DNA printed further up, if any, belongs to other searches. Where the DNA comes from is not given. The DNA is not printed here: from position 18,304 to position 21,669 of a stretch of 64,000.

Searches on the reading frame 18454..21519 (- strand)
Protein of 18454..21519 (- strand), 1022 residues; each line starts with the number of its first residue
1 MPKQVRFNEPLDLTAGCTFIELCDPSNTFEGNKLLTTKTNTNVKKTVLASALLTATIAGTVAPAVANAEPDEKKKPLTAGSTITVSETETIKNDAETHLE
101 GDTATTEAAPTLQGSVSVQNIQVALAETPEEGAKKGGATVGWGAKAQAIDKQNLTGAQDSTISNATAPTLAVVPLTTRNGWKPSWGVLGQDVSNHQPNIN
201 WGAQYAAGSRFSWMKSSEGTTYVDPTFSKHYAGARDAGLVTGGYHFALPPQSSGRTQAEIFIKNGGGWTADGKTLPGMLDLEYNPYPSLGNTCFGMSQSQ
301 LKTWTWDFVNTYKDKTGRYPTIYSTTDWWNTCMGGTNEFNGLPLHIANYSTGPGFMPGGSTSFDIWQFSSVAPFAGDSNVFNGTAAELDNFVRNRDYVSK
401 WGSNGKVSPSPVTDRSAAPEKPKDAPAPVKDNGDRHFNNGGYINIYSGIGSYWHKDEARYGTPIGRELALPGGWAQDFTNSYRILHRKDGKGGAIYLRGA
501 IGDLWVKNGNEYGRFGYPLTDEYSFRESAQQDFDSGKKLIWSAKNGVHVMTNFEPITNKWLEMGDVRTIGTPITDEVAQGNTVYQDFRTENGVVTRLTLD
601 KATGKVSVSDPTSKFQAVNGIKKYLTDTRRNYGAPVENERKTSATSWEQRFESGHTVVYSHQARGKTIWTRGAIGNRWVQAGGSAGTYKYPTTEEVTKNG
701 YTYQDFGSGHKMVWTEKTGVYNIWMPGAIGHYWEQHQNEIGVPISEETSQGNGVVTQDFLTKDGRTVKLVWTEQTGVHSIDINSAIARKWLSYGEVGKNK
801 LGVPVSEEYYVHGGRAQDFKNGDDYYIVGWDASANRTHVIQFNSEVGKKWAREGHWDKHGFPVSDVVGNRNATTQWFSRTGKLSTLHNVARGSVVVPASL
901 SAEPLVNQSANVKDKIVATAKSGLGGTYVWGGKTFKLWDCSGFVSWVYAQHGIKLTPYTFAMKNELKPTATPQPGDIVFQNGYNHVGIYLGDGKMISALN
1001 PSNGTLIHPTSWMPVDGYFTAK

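Call 15: search_protein_families(library=pfam, proteins=[window:18454-21519:-], max_evalue=0.001)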
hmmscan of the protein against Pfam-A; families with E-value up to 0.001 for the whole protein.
window:18454-21519:- (1022 aa): 3 families
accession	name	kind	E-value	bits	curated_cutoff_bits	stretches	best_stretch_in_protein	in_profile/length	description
PF01183.26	Glyco_hydro_25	-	1.8e-38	133.1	27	1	191-376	2-179/180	Glycosyl hydrolases family 25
PF08310.17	LGFP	-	3.6e-34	117.3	22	4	516-564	2-49/53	LGFP repeat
PF00877.26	NLPC_P60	-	6.8e-19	68.2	23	1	926-1003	2-84/105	NlpC/P60 family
